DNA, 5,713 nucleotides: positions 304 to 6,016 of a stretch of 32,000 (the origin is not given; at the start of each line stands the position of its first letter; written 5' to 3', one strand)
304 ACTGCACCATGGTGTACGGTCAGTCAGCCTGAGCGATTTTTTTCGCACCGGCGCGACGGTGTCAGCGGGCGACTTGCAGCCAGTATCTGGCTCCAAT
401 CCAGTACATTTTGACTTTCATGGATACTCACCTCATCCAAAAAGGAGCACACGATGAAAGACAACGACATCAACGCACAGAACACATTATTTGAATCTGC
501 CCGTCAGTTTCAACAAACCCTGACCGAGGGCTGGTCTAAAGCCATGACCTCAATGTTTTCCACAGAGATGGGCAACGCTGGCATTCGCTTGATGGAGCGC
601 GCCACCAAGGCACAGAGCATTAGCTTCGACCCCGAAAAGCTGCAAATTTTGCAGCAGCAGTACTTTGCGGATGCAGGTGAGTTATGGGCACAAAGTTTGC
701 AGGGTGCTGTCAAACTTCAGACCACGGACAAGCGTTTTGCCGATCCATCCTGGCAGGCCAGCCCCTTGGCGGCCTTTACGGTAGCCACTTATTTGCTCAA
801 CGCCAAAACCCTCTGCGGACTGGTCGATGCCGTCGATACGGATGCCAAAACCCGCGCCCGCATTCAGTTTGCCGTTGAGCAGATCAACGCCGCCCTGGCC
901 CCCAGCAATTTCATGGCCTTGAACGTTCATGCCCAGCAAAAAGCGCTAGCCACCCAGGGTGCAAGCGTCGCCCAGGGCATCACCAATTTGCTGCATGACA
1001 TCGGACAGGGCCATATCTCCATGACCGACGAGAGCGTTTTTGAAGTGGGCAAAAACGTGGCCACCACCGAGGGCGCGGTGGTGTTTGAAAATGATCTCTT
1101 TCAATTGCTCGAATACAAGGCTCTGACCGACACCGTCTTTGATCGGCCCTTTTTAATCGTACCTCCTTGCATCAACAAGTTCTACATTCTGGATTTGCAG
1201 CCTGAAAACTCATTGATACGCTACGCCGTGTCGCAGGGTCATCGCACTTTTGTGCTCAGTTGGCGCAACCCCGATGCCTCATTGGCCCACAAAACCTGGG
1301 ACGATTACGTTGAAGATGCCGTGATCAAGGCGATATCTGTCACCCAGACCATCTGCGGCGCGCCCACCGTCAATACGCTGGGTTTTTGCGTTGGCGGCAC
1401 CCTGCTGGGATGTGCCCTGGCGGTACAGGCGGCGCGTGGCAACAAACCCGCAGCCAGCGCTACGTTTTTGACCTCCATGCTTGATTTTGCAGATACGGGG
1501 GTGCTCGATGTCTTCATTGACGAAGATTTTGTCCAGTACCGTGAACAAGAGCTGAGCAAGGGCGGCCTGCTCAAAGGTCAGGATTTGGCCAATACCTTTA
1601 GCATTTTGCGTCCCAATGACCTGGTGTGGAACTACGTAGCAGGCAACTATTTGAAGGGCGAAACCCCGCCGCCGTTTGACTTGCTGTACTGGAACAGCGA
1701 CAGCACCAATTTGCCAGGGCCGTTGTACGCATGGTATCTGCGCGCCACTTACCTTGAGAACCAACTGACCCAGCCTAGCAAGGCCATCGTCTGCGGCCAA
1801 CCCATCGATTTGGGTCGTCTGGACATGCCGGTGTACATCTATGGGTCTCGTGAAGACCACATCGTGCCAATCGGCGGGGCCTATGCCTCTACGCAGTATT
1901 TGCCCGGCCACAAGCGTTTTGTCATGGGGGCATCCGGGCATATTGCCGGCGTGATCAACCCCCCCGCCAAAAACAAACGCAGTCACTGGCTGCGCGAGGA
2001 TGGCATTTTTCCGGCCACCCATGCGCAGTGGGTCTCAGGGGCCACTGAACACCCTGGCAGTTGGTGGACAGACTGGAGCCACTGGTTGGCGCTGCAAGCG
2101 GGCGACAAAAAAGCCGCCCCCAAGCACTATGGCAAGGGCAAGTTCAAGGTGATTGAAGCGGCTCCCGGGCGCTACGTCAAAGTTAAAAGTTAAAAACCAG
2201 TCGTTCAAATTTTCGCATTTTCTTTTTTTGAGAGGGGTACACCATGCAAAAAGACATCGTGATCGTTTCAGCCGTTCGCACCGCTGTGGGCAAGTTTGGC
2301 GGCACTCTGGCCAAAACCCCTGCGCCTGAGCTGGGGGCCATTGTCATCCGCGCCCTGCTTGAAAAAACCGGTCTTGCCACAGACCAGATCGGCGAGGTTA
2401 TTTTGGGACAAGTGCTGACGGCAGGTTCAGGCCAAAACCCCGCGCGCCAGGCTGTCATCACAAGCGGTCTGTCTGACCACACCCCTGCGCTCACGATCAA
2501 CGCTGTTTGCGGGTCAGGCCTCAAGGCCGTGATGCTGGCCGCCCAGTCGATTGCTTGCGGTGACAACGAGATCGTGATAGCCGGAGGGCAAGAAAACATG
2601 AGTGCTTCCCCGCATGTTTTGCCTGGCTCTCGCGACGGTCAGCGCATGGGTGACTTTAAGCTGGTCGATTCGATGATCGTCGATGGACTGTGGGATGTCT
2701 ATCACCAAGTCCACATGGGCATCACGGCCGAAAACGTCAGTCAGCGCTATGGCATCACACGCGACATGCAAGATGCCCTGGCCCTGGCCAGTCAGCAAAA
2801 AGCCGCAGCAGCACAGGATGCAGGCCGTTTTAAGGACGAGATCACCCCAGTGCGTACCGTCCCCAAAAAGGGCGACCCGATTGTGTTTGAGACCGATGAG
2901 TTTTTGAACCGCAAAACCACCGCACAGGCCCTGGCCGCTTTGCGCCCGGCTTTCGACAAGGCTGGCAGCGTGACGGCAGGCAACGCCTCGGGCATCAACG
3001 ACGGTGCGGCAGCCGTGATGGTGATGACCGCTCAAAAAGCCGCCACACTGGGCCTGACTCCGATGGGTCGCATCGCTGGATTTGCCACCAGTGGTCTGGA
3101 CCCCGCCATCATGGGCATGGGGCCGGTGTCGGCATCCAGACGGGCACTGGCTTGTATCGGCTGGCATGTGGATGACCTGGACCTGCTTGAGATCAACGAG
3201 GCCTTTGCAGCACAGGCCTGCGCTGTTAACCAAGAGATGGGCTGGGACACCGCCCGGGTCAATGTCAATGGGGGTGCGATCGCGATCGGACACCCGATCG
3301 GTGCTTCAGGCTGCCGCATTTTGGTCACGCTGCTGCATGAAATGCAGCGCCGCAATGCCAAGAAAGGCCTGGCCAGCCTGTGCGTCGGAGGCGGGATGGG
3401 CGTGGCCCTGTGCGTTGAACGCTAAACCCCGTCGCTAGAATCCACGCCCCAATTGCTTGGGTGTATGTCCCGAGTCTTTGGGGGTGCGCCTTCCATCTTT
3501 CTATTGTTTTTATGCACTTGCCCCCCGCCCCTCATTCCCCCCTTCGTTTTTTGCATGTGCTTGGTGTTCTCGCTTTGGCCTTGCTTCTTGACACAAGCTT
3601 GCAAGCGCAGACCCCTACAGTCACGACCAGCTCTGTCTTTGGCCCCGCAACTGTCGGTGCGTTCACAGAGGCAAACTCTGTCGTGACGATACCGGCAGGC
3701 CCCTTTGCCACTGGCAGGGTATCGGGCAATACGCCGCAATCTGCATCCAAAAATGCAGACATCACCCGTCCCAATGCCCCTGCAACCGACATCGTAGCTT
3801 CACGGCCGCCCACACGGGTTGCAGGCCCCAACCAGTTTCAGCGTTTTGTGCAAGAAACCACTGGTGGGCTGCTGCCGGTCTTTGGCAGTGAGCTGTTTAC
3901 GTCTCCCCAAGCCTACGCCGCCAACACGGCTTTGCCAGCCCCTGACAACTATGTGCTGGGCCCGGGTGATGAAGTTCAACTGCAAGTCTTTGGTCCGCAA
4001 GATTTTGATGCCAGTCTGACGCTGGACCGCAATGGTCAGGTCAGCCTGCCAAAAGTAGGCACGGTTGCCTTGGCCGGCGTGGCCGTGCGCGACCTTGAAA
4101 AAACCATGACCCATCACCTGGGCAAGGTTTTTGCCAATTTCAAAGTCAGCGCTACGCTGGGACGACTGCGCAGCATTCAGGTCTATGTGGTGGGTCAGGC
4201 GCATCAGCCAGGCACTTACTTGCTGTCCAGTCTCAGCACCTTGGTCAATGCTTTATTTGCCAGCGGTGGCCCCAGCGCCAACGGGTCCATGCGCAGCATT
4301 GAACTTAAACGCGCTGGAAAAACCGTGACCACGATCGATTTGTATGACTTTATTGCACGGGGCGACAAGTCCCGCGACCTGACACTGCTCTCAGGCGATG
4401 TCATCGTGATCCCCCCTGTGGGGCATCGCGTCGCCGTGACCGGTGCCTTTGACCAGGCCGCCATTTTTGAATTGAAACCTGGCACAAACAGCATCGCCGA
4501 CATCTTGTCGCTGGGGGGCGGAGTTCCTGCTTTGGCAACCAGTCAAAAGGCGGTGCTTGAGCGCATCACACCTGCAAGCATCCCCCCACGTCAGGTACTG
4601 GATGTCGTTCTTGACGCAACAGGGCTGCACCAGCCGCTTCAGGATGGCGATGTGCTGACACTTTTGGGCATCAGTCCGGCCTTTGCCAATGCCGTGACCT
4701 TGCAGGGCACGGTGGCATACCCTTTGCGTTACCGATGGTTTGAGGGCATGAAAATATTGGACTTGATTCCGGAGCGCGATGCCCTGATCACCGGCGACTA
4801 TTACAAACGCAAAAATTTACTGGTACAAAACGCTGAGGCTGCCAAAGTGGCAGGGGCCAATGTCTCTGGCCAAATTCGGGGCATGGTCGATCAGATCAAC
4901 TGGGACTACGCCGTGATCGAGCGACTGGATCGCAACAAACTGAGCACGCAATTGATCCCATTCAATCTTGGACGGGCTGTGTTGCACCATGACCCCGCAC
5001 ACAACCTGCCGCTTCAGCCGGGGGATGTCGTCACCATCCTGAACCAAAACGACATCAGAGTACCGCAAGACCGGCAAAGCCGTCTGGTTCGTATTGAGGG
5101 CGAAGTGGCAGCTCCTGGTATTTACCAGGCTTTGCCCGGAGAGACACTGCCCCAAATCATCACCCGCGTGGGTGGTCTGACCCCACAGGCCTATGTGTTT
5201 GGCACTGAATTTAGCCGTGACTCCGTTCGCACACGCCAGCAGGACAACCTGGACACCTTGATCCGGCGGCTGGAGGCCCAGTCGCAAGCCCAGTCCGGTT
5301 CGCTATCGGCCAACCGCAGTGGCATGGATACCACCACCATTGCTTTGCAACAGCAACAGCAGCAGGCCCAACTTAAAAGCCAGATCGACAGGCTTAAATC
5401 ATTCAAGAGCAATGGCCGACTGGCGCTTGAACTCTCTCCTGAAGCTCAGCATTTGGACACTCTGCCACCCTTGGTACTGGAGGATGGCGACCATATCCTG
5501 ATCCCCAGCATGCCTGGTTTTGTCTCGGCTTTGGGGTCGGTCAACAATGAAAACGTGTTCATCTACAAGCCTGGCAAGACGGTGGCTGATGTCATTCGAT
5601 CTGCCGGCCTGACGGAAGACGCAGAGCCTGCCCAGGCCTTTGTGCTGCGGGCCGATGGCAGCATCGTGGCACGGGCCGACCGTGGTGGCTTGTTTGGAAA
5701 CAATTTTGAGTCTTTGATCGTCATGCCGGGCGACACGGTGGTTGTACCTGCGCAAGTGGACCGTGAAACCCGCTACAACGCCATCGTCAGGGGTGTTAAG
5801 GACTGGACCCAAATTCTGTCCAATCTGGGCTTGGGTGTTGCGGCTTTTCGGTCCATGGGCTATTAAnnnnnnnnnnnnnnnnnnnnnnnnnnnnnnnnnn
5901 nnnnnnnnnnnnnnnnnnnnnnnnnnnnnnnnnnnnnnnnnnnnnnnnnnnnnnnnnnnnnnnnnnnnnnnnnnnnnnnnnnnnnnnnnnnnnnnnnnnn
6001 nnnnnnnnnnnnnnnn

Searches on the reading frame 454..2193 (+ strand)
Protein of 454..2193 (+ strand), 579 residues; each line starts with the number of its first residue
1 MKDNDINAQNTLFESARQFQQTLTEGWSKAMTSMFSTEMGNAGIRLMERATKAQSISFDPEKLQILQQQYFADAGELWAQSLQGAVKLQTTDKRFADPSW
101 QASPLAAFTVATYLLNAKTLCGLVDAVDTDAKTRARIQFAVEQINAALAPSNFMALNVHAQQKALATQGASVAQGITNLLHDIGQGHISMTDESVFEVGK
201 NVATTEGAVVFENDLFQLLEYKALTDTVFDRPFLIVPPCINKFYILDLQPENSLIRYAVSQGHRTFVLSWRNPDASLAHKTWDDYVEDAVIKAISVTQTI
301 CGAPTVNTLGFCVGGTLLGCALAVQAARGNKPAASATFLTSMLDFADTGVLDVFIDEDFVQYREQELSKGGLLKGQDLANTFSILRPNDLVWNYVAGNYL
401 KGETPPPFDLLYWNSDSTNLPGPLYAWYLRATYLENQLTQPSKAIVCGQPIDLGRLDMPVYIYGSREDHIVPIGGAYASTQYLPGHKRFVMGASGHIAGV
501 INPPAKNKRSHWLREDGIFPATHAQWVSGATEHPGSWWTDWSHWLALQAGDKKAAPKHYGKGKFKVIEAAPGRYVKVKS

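Call 48: search_protein_families(library=pfam, proteins=[window:454-2193:+], max_evalue=0.00001)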
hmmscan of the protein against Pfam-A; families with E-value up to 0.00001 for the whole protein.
window:454-2193:+ (579 aa): 2 families
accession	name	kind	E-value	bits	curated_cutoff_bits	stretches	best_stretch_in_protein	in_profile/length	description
PF07167.19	PhaC_N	-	3.4e-62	209.6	23.7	1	92-258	2-173/173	Poly-beta-hydroxybutyrate polymerase (PhaC) N-terminus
PF00561.26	Abhydrolase_1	-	8.9e-23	81.7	25.8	1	235-499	4-241/245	alpha/beta hydrolase fold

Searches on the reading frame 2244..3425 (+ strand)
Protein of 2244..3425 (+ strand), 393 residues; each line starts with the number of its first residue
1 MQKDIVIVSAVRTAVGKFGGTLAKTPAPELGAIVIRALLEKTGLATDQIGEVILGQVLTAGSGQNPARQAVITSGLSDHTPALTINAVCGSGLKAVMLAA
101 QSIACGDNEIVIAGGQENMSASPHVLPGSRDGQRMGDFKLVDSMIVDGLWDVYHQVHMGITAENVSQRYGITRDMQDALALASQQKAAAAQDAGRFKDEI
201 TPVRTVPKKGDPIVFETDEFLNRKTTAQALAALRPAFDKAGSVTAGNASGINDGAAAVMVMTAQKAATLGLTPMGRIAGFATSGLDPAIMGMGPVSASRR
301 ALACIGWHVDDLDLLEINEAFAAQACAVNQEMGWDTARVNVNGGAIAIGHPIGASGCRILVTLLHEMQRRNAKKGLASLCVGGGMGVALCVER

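Call 48: search_protein_families(library=pfam, proteins=[window:2244-3425:+], max_evalue=0.00001)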
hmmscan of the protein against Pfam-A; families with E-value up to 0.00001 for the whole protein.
window:2244-3425:+ (393 aa): 3 families
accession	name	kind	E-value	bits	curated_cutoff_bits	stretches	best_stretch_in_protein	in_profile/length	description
PF00108.29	Thiolase_N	-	5.6e-102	341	26.4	1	5-263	1-259/260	Thiolase, N-terminal domain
PF02803.24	Thiolase_C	-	1.8e-50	170.1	27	1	272-393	2-123/123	Thiolase, C-terminal domain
PF00109.32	ketoacyl-synt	-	6e-06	26.5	20.8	1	79-120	164-205/252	Beta-ketoacyl synthase, N-terminal domain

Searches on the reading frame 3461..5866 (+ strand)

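Call 48: search_protein_families(library=pfam, proteins=[window:3461-5866:+], max_evalue=0.00001)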
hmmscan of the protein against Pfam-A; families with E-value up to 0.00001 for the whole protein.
window:3461-5866:+ (801 aa): 3 families
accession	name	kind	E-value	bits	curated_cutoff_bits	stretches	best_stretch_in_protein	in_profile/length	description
PF10531.15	SLBB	-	6.7e-22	77.5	27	1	543-578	2-37/55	SLBB domain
PF02563.21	Poly_export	-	3.8e-17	62.7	28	1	159-232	2-75/77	Polysaccharide biosynthesis/export protein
PF22461.2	SLBB_2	-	1.3e-13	51.2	27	1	240-317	2-79/79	SLBB domain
